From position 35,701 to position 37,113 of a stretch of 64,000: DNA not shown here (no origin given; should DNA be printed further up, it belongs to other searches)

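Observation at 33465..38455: Polyamine operon with an embedded SET-domain methyltransferase and a secreted-protein insertion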

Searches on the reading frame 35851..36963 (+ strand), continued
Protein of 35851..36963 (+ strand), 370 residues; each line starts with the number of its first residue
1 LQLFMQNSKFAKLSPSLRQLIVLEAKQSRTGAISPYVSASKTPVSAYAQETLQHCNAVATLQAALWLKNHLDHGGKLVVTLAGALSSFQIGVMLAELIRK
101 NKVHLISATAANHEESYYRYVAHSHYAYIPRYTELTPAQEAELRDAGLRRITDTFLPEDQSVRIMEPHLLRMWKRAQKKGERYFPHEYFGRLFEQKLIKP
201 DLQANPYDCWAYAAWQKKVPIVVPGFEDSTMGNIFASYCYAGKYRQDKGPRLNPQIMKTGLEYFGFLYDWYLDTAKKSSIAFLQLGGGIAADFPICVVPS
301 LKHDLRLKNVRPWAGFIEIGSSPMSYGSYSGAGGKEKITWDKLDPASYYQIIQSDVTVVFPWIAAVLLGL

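Call 57: search_protein_families(library=pfam, proteins=[L002:8137-8538:+, L002:8538-8993:+, L002:9104-9988:+, L002:10097-11116:+, L012:8131-9012:+, L068:8115-8993:+, L006:8174-9136:-, L003:4674-5969:+], max_evalue=0.001)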
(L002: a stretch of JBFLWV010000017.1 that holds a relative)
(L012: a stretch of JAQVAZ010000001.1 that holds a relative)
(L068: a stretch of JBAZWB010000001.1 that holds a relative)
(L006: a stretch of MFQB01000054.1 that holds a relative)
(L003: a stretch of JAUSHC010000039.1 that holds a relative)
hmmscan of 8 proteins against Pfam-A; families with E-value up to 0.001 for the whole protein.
L002:8137-8538:+ (134 aa): 2 families
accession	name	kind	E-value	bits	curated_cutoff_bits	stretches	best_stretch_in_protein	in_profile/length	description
PF18765.7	Polbeta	-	3.4e-13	50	26.9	1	9-102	5-92/93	Polymerase beta, Nucleotidyltransferase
PF01909.29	NTP_transf_2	-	5.2e-05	24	21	1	8-60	5-60/93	Nucleotidyltransferase domain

L002:8538-8993:+ (152 aa): 1 family
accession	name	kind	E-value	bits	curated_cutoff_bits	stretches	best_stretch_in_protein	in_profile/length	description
PF01934.22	HepT-like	-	4.4e-21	75.2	23.5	1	18-134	1-117/120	Ribonuclease HepT-like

L002:9104-9988:+ (295 aa): 1 family
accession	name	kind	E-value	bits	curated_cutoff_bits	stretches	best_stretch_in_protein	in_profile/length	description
PF00795.27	CN_hydrolase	-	6.3e-57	193.3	23.2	1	15-276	2-255/256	Carbon-nitrogen hydrolase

L002:10097-11116:+ (340 aa): 1 family
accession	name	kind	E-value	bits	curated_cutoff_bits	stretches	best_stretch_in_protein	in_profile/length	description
PF04371.20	PAD_porph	-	1.2e-124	416.2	25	1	6-338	1-321/321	Porphyromonas-type peptidyl-arginine deiminase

L012:8131-9012:+ (294 aa): 1 family
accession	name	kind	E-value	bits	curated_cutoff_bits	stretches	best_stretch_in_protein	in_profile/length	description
PF00491.26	Arginase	-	1.8e-64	218.3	22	1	25-288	2-277/280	Arginase family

L068:8115-8993:+ (293 aa): 1 family
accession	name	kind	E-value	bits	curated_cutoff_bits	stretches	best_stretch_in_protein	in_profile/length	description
PF00491.26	Arginase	-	7.1e-58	196.7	22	1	24-286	2-277/280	Arginase family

L006:8174-9136:- (320 aa): 1 family
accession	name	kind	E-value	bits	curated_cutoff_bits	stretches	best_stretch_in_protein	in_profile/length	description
PF01699.29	Na_Ca_ex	-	2.7e-40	138.2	24.9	2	175-315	2-149/151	Sodium/calcium exchanger protein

L003:4674-5969:+ (432 aa): 2 families
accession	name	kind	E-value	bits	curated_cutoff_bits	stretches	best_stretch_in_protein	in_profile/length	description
PF01071.24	GARS_A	-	4.5e-11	43.4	27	1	102-287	3-192/194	Phosphoribosylglycinamide synthetase, ATP-grasp (A) domain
PF02843.22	GARS_C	-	9.9e-11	42.3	34.8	1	323-417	2-92/92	Phosphoribosylglycinamide synthetase, C domain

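Call 64: find_encoding_contigs(protein=P0246, flank=5000, max_places=3)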
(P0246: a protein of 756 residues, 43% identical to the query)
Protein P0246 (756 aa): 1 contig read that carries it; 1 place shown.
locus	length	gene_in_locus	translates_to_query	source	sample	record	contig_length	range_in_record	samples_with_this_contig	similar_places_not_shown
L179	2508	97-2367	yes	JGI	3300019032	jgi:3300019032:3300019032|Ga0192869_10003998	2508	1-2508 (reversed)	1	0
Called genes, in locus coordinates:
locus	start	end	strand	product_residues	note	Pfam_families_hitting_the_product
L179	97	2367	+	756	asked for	PF02675:AdoMet_dc, PF01234:NNMT_PNMT_TEMT, PF01916:DS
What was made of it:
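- The P0246 methyltransferase has a different fold and sits on a context-free 2.5-kb contig (call 64).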

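Call 68: search_protein_families(library=pfam, proteins=[L022:2575-4035:+], max_evalue=0.001)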
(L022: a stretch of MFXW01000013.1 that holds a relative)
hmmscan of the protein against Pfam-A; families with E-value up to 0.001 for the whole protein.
L022:2575-4035:+ (487 aa): 2 families
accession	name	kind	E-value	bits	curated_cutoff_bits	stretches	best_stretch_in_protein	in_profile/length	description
PF02784.22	Orn_Arg_deC_N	-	1.7e-35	123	23.4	1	66-310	2-246/247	Pyridoxal-dependent decarboxylase, pyridoxal binding domain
PF00278.28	Orn_DAP_Arg_deC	-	7.8e-13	49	23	1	230-404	5-95/95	Pyridoxal-dependent decarboxylase, C-terminal sheet domain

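Call 78: search_protein_families(library=ncbifam, proteins=[L022:2575-4035:+, L012:8131-9012:+, L070:9588-10595:+, L070:8731-9579:+], max_evalue=1e-10)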
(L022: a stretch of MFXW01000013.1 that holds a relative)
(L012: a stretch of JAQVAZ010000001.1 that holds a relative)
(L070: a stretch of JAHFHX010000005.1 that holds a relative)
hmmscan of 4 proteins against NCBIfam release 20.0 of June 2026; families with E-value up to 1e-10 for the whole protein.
L022:2575-4035:+ (487 aa): 6 families
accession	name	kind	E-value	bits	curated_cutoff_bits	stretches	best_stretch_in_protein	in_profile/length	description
TIGR01048.1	lysA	equivalog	1.6e-80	270.7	297.9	1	37-447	4-416/417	diaminopimelate decarboxylase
NF052544.1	OrLyDeCDokD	equivalog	3.8e-45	154.3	700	1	38-445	22-457/461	ornithine/lysine decarboxylase DokD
TIGR03099.1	dCO2ase_PEP1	hypoth_equivalog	3.8e-40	138.2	478.45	1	40-408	6-380/398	pyridoxal-dependent decarboxylase, exosortase A system-associated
NF006515.0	PRK08961.1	equivalog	3.3e-29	101.4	802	1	54-420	499-854/861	bifunctional aspartate kinase/diaminopimelate decarboxylase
NF041039.1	FslC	exception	2.1e-17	63.1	500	0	300-438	284-416/418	rhizoferrin biosystnesis N-citrylornithine decarboxylase FslC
TIGR01047.1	nspC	equivalog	6.7e-15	54.4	409.05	1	57-436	2-370/380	carboxynorspermidine decarboxylase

L012:8131-9012:+ (294 aa): 4 families
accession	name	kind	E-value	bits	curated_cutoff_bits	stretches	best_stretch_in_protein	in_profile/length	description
TIGR01230.1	agmatinase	equivalog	2.7e-60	204.4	174.3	1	23-290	12-274/275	agmatinase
NF002564.0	PRK02190.1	subfamily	9.5e-39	133.4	302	1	7-288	18-297/307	agmatinase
TIGR01229.1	rocF_arginase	equivalog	1.5e-31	109.9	227.6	1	43-271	16-274/300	arginase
TIGR01227.1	hutG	equivalog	1.5e-23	83.5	229.15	1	19-274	30-290/307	formimidoylglutamase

L070:9588-10595:+ (336 aa): 2 families
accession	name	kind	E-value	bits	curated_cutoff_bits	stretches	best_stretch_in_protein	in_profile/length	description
NF010070.0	PRK13551.1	subfamily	1.8e-92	310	483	1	3-335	13-362/365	agmatine deiminase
TIGR03380.1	agmatine_aguA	equivalog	4.4e-85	285.8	381.8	1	3-335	8-356/357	agmatine deiminase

L070:8731-9579:+ (283 aa): 10 families
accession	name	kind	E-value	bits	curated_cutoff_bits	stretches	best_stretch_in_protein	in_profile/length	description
TIGR03381.1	agmatine_aguB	equivalog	6.1e-74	248.9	410.25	1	5-280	1-275/279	N-carbamoylputrescine amidase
NF040852.1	nitrile_Arch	equivalog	4e-40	137.6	500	1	8-265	4-242/262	nitrilase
NF033621.1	de_GSH_amidase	exception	2.9e-27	95.6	355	1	10-279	5-256/260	deaminated glutathione amidase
NF010588.0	PRK13981.1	equivalog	1.6e-24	86.2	479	1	3-259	3-245/546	NAD+ synthase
NF009803.0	PRK13287.1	equivalog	6.2e-22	77.8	406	1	8-271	17-270/333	formamidase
NF043013.1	DeGluthAmidYersProt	equivalog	1.1e-18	67.4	500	1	3-279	2-271/278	deaminated glutathione amidase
TIGR00546.1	lnt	equivalog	4.2e-16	59.1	132.9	1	21-185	186-353/395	apolipoprotein N-acyltransferase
NF009802.0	PRK13286.1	equivalog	3.5e-15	55.8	427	1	34-269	49-269/345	aliphatic amidase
TIGR04048.1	nitrile_sll0784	equivalog_domain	1.2e-12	47.5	502.6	1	17-217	16-213/301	Nit6803 family nitrilase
NF007757.0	PRK10438.1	equivalog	7.8e-12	45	249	1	35-273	33-247/256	amidohydrolase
